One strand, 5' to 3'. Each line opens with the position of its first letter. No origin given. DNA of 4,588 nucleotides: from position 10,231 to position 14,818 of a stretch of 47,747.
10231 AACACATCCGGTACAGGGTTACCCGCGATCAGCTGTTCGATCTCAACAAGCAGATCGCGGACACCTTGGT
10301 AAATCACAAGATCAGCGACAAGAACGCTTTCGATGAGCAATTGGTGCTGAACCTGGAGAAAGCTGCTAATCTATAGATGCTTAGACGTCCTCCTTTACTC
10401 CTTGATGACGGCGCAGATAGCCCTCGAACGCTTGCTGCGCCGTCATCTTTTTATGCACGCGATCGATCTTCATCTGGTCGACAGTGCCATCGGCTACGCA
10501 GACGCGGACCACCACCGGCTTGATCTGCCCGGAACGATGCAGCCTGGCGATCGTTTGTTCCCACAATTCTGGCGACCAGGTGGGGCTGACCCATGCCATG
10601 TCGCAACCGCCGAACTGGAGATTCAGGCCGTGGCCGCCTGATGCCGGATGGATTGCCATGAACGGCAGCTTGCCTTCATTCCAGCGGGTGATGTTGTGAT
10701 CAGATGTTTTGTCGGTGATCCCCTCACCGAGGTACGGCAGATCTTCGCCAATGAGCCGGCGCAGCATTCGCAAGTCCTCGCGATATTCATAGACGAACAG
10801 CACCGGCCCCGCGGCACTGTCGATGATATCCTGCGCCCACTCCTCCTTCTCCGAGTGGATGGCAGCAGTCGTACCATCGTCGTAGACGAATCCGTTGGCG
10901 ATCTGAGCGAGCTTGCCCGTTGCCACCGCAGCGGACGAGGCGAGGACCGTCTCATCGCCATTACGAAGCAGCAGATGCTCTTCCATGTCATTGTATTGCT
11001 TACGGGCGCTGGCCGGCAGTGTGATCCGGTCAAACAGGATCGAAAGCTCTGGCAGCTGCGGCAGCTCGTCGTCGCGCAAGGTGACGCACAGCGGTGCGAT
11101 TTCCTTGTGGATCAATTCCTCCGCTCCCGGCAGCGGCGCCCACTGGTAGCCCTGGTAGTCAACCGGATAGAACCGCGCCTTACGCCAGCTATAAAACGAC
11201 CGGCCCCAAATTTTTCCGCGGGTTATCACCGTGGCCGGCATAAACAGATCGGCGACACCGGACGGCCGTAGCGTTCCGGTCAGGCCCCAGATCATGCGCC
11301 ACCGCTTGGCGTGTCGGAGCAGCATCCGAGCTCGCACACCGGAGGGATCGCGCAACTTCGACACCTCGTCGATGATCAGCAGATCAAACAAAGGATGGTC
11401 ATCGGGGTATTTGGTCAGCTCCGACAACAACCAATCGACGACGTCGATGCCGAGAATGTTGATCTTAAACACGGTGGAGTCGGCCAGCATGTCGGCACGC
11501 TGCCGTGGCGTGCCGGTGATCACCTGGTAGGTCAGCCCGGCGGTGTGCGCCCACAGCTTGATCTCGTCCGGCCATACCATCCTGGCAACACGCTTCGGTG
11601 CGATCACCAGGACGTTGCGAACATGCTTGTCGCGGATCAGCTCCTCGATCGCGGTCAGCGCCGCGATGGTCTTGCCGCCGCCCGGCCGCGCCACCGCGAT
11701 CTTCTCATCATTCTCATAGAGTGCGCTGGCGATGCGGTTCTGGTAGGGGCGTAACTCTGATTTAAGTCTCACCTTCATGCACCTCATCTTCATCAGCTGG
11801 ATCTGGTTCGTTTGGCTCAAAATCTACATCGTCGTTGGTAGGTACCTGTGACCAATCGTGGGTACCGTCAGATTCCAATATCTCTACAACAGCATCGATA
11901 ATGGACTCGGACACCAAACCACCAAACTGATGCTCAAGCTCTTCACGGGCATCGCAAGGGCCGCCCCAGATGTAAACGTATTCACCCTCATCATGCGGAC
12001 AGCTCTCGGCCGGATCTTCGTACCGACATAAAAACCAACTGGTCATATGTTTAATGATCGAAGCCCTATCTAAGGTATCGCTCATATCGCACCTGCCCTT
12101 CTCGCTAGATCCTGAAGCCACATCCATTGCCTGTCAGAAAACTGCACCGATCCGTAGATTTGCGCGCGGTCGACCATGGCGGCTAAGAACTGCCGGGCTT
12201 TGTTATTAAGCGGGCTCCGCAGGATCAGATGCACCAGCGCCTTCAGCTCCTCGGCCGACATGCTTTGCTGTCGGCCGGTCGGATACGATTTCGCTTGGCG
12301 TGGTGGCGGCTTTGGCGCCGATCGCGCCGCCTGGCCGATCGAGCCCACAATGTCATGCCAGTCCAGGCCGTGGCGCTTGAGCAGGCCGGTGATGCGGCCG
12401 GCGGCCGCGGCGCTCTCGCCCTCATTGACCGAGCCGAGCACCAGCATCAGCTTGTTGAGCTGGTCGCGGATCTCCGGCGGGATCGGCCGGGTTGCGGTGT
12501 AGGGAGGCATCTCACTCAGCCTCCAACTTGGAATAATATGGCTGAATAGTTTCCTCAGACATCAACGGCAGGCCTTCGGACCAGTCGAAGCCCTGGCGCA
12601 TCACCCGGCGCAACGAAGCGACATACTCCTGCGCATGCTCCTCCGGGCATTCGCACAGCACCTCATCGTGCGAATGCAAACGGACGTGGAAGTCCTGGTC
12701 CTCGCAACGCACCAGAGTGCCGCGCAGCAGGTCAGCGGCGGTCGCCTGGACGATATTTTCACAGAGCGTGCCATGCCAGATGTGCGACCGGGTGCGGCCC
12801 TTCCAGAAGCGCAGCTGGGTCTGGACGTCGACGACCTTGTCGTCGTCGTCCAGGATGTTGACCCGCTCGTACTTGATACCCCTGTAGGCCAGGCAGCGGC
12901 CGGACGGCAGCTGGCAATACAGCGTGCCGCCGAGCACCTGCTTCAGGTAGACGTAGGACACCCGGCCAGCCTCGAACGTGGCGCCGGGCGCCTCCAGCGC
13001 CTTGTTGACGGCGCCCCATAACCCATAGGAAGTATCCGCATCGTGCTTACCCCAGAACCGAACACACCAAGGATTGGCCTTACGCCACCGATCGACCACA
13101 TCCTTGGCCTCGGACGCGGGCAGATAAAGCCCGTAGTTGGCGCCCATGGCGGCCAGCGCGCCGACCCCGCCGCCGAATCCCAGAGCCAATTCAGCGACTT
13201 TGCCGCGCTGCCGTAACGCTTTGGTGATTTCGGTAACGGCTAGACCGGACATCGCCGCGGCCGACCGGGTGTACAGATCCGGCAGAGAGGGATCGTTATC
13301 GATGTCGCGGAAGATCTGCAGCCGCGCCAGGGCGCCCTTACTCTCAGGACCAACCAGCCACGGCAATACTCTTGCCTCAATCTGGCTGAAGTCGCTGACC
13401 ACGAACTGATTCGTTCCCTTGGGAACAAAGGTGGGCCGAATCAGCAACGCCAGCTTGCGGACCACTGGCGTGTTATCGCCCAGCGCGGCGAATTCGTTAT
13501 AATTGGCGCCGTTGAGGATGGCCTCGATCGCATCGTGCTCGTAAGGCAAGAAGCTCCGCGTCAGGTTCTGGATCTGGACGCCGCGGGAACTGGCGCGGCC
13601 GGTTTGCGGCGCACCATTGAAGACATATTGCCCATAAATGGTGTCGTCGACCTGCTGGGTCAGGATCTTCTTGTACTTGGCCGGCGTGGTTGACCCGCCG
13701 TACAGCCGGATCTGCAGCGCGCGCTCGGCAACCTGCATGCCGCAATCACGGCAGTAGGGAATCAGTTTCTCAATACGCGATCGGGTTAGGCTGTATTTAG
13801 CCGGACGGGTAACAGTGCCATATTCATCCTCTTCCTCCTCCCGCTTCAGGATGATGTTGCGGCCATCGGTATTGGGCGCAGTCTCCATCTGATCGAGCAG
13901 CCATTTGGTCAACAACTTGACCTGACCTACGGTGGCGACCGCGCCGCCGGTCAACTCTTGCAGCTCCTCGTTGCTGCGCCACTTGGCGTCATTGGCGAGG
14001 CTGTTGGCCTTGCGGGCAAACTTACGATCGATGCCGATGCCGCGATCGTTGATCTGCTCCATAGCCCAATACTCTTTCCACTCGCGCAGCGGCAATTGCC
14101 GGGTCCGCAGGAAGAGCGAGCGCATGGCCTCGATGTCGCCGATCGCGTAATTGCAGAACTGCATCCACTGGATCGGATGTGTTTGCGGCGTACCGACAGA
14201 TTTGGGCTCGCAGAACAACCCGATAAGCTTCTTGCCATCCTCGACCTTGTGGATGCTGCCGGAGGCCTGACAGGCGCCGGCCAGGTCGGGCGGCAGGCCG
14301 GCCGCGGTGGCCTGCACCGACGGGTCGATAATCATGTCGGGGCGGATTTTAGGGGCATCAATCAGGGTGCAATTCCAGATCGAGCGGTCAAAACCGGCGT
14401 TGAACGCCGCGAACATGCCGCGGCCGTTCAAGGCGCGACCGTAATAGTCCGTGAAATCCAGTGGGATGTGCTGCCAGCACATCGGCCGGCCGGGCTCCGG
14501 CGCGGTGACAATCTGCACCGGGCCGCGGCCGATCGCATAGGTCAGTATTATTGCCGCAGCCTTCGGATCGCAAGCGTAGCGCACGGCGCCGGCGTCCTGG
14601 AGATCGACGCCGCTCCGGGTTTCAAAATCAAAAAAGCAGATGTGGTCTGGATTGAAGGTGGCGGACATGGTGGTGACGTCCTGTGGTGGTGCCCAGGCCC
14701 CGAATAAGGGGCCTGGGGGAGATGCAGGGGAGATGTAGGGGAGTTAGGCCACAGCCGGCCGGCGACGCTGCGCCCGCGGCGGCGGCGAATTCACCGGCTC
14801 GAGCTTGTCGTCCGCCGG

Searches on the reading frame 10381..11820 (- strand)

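Call 11: search_protein_families(library=phrogs, proteins=[window:10381-11820:-], max_evalue=0.001)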
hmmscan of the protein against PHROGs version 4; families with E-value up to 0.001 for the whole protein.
window:10381-11820:- (479 aa): 3 families
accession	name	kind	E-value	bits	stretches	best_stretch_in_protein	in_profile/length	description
phrog_62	-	DNA, RNA and nucleotide metabolism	7.2e-106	356.3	1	15-472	689-1139/1881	DNA helicase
phrog_11354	-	unknown function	2.9e-25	89.2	1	368-464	7-103/116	-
phrog_16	-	DNA, RNA and nucleotide metabolism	2.2e-13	50.3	1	19-449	269-605/986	DNA helicase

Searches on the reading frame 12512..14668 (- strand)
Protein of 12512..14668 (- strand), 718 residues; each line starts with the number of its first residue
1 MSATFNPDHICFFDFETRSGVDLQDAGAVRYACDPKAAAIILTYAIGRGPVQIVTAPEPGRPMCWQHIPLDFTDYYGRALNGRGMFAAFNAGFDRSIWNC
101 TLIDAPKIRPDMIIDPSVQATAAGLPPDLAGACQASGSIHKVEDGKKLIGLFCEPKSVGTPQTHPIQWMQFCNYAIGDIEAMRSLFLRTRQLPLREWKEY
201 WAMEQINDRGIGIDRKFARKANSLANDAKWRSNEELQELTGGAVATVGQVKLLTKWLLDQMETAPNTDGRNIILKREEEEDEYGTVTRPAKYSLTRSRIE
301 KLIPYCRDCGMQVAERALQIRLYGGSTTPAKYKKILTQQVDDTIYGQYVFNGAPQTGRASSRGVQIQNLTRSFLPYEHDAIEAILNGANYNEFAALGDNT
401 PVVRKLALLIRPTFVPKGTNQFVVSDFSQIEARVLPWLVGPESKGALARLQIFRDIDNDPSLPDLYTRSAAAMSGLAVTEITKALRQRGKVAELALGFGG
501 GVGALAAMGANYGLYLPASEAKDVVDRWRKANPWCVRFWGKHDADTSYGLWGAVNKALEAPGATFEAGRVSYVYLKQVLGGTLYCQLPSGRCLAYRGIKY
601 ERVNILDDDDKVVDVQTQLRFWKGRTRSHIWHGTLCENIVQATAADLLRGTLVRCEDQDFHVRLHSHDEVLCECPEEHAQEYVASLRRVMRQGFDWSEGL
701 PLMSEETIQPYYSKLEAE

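Call 12: search_protein_families(library=phrogs, proteins=[window:12512-14668:-], max_evalue=0.001)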
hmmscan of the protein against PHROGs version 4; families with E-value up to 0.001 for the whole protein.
window:12512-14668:- (718 aa): 3 families
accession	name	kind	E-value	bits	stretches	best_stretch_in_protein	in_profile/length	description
phrog_17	-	DNA, RNA and nucleotide metabolism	1.8e-91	308.9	1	9-710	671-1228/1445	DNA polymerase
phrog_10285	-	DNA, RNA and nucleotide metabolism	2.8e-52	178.8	1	382-714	18-320/321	DNA polymerase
phrog_7766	-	DNA, RNA and nucleotide metabolism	1.7e-31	110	1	519-714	6-185/186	DNA polymerase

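Call 44: find_related_loci(query=window:12512-14668:-, collection=viral_contigs, flank=10000)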
Query window:12512-14668:- (718 aa) in viral_contigs; peptide patterns used: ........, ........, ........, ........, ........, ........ (x = any residue, [..] = any of these).
7 stretches matched a pattern; 3 encode a relative of the query (tblastn E <= 1e-3); 2 distinct loci.
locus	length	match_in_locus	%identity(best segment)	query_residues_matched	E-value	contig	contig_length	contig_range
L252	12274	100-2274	83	1-718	0e+0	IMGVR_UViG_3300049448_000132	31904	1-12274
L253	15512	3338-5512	83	1-718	0e+0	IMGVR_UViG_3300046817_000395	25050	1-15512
